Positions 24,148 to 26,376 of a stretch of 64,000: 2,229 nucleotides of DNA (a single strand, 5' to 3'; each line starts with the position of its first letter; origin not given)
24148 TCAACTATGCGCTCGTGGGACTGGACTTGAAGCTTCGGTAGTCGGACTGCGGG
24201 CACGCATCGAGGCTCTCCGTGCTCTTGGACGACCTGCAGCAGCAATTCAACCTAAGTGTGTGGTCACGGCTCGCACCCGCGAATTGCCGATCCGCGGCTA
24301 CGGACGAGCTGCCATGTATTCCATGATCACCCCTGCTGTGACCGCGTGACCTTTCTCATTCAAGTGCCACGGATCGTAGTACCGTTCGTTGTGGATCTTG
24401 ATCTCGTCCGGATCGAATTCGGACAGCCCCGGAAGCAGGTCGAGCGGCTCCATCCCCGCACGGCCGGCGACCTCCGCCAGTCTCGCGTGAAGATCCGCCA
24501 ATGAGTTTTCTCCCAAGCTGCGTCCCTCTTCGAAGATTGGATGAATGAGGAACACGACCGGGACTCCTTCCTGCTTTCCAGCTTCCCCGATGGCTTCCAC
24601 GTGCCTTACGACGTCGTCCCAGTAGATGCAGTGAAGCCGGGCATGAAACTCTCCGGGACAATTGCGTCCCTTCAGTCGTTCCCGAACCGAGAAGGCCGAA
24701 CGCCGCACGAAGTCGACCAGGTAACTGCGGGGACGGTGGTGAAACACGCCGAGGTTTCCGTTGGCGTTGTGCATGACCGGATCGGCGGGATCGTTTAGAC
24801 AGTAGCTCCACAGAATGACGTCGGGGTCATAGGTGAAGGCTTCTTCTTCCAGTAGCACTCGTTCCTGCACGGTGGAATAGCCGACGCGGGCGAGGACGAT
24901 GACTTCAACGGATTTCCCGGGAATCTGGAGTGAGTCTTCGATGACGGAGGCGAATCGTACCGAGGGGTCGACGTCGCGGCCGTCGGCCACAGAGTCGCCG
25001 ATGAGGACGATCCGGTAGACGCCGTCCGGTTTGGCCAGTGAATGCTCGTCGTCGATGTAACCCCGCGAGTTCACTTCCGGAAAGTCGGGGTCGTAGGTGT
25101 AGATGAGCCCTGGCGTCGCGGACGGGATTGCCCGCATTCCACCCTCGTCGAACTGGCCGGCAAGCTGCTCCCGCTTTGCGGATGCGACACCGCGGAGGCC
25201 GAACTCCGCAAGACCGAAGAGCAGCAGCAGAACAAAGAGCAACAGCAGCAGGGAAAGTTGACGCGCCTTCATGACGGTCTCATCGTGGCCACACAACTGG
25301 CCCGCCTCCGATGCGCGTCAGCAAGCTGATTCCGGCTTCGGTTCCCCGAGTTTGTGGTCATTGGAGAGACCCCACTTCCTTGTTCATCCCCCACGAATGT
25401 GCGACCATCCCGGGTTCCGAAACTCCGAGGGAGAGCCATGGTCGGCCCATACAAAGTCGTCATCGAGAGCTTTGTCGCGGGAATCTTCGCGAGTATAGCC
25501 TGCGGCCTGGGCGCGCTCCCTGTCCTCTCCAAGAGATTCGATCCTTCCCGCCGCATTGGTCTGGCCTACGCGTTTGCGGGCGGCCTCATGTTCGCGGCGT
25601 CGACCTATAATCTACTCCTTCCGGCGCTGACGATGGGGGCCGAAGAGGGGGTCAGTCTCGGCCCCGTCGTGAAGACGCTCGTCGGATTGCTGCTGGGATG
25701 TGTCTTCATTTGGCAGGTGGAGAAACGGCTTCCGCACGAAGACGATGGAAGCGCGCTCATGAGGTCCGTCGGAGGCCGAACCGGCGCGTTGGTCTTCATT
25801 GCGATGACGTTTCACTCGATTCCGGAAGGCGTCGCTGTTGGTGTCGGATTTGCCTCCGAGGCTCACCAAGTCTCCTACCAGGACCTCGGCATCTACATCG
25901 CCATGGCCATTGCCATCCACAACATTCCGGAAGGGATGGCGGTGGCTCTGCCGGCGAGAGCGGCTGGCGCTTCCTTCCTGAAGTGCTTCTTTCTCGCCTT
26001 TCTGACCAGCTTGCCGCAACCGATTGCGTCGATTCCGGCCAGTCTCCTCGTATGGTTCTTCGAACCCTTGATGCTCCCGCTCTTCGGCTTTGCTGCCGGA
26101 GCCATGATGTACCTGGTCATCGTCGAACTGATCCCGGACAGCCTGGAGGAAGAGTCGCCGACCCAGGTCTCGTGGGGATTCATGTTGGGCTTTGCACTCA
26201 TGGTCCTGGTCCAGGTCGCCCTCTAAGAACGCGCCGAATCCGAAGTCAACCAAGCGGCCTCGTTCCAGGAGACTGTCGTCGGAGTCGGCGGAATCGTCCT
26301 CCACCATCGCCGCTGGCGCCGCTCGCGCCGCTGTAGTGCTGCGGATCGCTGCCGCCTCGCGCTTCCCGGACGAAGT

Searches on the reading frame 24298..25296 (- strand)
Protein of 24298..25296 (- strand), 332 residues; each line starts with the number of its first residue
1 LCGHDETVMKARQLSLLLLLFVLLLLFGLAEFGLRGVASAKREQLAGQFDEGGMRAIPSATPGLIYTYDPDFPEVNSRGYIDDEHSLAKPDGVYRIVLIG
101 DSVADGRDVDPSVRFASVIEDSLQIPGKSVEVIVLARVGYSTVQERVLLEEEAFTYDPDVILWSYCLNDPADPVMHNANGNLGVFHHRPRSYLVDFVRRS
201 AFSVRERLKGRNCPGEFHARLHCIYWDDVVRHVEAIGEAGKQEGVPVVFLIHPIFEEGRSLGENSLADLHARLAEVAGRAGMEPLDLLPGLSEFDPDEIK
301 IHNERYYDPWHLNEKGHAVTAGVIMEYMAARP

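Call 66: search_protein_families(library=pfam, proteins=[window:24298-25296:-], max_evalue=0.001)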
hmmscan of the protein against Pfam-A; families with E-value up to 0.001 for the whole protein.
window:24298-25296:- (332 aa): 1 family
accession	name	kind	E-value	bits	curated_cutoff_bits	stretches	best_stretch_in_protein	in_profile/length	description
PF13472.12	Lipase_GDSL_2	-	7.7e-09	36.7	32.9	1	99-319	2-178/178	GDSL-like Lipase/Acylhydrolase family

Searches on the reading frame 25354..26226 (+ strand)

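Call 66: search_protein_families(library=pfam, proteins=[window:25354-26226:+], max_evalue=0.001)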
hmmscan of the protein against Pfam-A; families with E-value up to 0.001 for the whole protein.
window:25354-26226:+ (290 aa): 1 family
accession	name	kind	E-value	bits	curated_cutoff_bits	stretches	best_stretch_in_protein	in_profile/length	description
PF02535.28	Zip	-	1.1e-22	81.2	35.1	2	144-286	178-322/323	ZIP Zinc transporter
